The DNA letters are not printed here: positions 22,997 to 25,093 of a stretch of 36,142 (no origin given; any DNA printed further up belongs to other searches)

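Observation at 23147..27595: Tandem duplicated large secreted proteins of unknown fold heading a sialate-O-acetylesterase / GH4 operon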

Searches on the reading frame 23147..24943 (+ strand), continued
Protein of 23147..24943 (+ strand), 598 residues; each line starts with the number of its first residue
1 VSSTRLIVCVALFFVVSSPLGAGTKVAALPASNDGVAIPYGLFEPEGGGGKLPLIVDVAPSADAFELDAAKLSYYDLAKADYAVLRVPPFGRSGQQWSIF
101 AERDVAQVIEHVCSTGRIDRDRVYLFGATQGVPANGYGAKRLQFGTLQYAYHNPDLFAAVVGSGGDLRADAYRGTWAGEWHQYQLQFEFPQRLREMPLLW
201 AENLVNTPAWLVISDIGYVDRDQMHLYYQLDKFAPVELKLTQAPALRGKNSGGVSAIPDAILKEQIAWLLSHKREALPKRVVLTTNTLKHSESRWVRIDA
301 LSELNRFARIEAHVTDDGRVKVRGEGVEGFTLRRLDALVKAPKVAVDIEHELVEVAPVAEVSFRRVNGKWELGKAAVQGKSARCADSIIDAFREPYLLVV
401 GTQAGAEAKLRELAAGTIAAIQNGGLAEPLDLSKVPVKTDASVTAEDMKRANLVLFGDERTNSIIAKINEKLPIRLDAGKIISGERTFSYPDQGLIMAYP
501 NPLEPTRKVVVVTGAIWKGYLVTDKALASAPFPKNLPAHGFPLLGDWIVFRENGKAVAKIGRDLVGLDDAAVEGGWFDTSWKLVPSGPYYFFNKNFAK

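Call 36: predict_structure(alignment_id=A1)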
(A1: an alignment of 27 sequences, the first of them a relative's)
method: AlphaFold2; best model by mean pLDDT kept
length: 598 residues; sequences in the alignment: 27
mean_pLDDT: 78.7   pTM: 0.84
mean pLDDT of the five models: 78.7, 77.9, 77.3, 77.3, 76.5
residues with pLDDT >= 90: 241; 70-90: 186; 50-70: 104; < 50: 67
segments of 3 or more residues with pLDDT < 50: 1-19, 93-97, 131-144, 174-195, 595-598
pLDDT, mean of each block of 10 residues (from residue 1): 37 42 82 85 84 90 77 90 84 52 86 93 85 37 65 92 67 43 33 52 92 69 77 89 73 70 95 95 89 94 83 96 95 95 95 96 95 86 76 90 93 86 62 78 96 95 97 92 86 89 93 86 71 63 74 69 58 80 72 50
secondary structure, 60 per line:
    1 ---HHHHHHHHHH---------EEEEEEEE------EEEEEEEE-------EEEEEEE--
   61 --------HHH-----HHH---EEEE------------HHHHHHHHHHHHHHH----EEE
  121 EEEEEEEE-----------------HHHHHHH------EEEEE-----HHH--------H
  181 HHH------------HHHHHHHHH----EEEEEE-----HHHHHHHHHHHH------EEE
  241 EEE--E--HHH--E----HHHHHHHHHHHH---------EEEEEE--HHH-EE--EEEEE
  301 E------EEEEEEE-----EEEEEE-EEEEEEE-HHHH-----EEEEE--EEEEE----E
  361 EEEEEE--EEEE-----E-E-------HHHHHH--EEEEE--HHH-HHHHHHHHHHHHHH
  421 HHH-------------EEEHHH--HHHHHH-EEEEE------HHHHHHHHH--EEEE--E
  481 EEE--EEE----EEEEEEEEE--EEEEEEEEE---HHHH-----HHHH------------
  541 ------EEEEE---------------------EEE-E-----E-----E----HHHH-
elements in order: H4-13 E23-30 E37-44 E52-58 E83-86 H99-113 E118-128 H146-152 E159-163 H180-183 H196-204 E209-214 H220-231 E238-243 H259-270 E280-285 E296-301 E308-314 E320-325 E327-333 H335-338 E344-348 E351-355 E360-366 E369-372 H388-393 E396-400 H407-423 E437-439 H445-450 E452-456 H463-471 E474-477 E480-483 E486-488 E493-501 E504-512 H516-519 H525-528 E547-551 E573-575 H594-597

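Call 38: fold_search(model_id=the predicted structure, library=pdb)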
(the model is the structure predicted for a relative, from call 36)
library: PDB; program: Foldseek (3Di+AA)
matches with E <= 10: 1439; with E <= 0.001: 645
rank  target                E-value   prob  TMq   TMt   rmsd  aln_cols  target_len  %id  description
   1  3doh_B                4.0e-09  1.00  0.26  0.40   5.9       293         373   18  Crystal Structure of a Thermostable Esterase (released 2009-02-17)
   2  3doh_A                7.9e-09  1.00  0.27  0.42   5.8       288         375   17  Crystal Structure of a Thermostable Esterase (released 2009-02-17)
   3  4hxg_F                1.1e-08  1.00  0.27  0.26   9.4       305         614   16  Pyrococcus horikoshii acylaminoacyl peptidase (orthorhombic crystal form) (released 2013-05-08)
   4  3wyd_B                1.3e-08  1.00  0.27  0.77   4.0       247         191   21  C-terminal esterase domain of LC-Est1 (released 2014-11-12)
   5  4hxg_B                1.3e-08  1.00  0.28  0.27   7.2       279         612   18  Pyrococcus horikoshii acylaminoacyl peptidase (orthorhombic crystal form) (released 2013-05-08)
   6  1orv_A                1.4e-08  1.00  0.31  0.26   8.9       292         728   13  Crystal Structure of Porcine Dipeptidyl Peptidase IV (CD26) (released 2003-05-06)
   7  2eep                  1.6e-08  1.00  0.30  0.28   6.2       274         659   19  Prolyl Tripeptidyl Aminopeptidase Complexed with an Inhibitor (released 2008-02-19)
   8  2d5l                  1.7e-08  1.00  0.30  0.27   6.7       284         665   17  Crystal Structure of Prolyl Tripeptidyl Aminopeptidase from Porphyromonas gingivalis (released 2006-09-19)
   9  8wt1_C                1.7e-08  1.00  0.29  0.27   6.1       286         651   18  Crystal structure of S9 carboxypeptidase from Geobacillus sterothermophilus (released 2024-03-13)
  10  4hxe                  2.2e-08  1.00  0.27  0.26   9.2       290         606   17  Pyrococcus horikoshii acylaminoacyl peptidase (uncomplexed) (released 2013-05-08)
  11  8wt1_F                2.6e-08  1.00  0.30  0.28   5.8       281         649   18  Crystal structure of S9 carboxypeptidase from Geobacillus sterothermophilus (released 2024-03-13)
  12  4hxf                  3.5e-08  1.00  0.28  0.28   6.8       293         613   15  Acylaminoacyl peptidase in complex with Z-Gly-Gly-Phe-chloromethyl ketone (released 2013-05-08)
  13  1r9m_A                4.7e-08  1.00  0.30  0.26   6.1       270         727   13  Crystal Structure of Human Dipeptidyl Peptidase IV at 2.1 Ang. Resolution. (released 2004-06-29)
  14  5vta_B                4.7e-08  1.00  0.30  0.26   6.1       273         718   13  Co-Crystal Structure of DPPIV with a Chemibody Inhibitor (released 2018-05-09)
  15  4q1v_A                5.3e-08  1.00  0.30  0.26   5.7       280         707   14  Crystal structure of a putative dipeptidyl aminopeptidase IV (BACOVA_01349) from Bacteroides ovatus ATCC 8483 at 2.48  (released 2014-05-07)
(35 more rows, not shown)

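Call 58: find_related_loci(query=A6, collection=genome_contigs, flank=10000)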
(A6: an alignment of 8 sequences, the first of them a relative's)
Query A6 (598 aa) in genome_contigs; peptide patterns used: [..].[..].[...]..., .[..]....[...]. (x = any residue, [..] = any of these).
219 stretches matched a pattern; 2 encode a relative of the query (tblastn E <= 1e-3); 2 distinct loci.
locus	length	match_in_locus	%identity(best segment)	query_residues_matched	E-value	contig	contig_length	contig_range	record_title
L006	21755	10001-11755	62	24-598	0e+0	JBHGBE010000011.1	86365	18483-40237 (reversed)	MAG: Phycisphaerae bacterium isolate SBS.BIN.4 SBSBIN4_contig_11, whole genome shotgun sequence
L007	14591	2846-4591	60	6-598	0e+0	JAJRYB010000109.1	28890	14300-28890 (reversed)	MAG: Planctomycetota bacterium isolate Dive96_bin3.224 k141_4292525, whole genome shotgun sequence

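Call 59: find_related_loci(query=A6, collection=metagenome_contigs, flank=10000)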
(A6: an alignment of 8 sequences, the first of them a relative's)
Query A6 (598 aa) in metagenome_contigs; peptide patterns used: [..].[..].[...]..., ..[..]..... (x = any residue, [..] = any of these).
184 stretches matched a pattern; 6 encode a relative of the query (tblastn E <= 1e-3); 6 distinct loci.
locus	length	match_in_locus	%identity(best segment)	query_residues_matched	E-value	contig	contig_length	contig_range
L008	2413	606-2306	60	22-598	0e+0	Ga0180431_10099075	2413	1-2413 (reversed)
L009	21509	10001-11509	27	36-583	8e-39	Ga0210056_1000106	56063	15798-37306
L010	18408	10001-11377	27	89-586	9e-35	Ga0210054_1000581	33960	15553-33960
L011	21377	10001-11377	27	89-586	9e-35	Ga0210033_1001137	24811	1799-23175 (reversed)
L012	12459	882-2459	26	34-583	2e-20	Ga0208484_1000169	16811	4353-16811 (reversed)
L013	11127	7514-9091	26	34-583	3e-19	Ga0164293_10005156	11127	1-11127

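Call 60: find_encoding_contigs(protein=P0016, flank=7000, max_places=1)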
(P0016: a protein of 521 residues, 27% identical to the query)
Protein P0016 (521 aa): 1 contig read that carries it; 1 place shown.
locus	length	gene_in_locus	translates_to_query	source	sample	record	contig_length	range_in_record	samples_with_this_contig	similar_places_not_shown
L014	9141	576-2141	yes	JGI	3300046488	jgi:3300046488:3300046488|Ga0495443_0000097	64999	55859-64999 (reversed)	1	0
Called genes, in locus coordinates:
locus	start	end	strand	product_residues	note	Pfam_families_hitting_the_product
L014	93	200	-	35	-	-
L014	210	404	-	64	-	-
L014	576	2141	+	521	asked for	PF00756:Esterase (faint), PF10503:Esterase_PHB (weak), PF00326:Peptidase_S9 (faint), PF02230:Abhydrolase_2 (weak)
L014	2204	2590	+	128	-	PF03965:Penicillinase_R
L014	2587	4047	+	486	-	PF05569:Peptidase_M56, PF20094:GWxTD_dom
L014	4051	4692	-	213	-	-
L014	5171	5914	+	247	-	-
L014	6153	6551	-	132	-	-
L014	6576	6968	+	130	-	-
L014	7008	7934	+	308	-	PF07885:Ion_trans_2, PF17655:IRK_C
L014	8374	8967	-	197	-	PF00936:BMC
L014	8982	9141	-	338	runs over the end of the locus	PF00701:DHDPS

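Call 62: find_encoding_contigs(protein=P0011, flank=7000, max_places=1)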
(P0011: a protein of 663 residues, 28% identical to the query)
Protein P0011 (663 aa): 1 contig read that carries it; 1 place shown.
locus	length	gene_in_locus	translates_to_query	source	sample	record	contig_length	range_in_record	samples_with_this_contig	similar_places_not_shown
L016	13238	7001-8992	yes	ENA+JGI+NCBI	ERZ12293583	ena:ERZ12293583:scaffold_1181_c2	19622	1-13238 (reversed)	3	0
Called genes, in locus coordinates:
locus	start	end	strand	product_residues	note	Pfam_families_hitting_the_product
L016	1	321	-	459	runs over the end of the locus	PF01408:GFO_IDH_MocA, PF22725:GFO_IDH_MocA_C3, PF02894:GFO_IDH_MocA_C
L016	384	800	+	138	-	-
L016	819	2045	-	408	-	PF01011:PQQ (faint), PF13570:Beta-prop_ACSF4 (faint), PF13360:PQQ_2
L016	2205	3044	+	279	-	PF00005:ABC_tran, PF13304:AAA_21 (faint), PF08352:oligo_HPY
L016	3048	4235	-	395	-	PF00245:Alk_phosphatase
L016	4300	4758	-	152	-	-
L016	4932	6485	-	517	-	-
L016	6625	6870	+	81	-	PF00550:PP-binding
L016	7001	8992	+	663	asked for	PF00326:Peptidase_S9 (weak)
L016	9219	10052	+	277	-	PF02265:S1-P1_nuclease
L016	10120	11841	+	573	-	PF16949:ABC_tran_2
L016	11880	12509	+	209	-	-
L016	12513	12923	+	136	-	-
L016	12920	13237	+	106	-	?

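Call 71: list_cluster_members(proteins=[P0001, P0021, P0006, P0008, P0018, P0040, P0041, P0029])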
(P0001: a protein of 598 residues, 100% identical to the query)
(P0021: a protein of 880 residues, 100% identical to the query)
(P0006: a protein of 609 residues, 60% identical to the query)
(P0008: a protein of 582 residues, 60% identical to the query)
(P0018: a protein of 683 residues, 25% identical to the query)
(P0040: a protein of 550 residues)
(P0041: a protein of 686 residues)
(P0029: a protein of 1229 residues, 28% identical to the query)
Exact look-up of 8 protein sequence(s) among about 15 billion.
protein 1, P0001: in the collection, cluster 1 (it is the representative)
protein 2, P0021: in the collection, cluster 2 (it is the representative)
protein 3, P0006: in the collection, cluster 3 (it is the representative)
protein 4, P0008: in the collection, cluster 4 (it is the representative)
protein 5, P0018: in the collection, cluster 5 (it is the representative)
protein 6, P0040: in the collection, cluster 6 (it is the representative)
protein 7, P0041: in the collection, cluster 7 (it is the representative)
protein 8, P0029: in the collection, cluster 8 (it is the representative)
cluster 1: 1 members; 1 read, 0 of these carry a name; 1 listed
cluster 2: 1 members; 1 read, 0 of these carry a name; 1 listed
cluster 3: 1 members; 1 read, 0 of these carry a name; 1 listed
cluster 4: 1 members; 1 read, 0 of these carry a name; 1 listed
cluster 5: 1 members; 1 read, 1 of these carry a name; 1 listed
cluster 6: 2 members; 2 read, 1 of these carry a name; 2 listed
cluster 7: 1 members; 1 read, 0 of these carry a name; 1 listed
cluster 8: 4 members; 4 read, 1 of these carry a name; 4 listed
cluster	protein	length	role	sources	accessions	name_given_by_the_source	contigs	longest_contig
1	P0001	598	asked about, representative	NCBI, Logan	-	-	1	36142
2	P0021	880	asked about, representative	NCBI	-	-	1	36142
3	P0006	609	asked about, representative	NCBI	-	-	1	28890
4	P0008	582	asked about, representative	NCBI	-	-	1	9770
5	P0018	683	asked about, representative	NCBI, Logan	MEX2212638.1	MAG: prolyl oligopeptidase family serine peptidase [Phycisphaeraceae bacterium]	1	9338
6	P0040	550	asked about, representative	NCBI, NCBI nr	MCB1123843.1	MAG: prolyl oligopeptidase family serine peptidase, partial [Verrucomicrobiae bacterium] | prolyl oligopeptidase family serine peptidase [Verrucomicrobiae bacterium]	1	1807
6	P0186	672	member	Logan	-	-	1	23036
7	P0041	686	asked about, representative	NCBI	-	-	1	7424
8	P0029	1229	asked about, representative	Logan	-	-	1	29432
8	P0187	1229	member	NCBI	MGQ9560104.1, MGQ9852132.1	MAG: NPCBM/NEW2 domain-containing protein [Candidatus Oleimicrobiaceae bacterium]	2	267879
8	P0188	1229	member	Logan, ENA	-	-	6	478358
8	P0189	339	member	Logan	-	-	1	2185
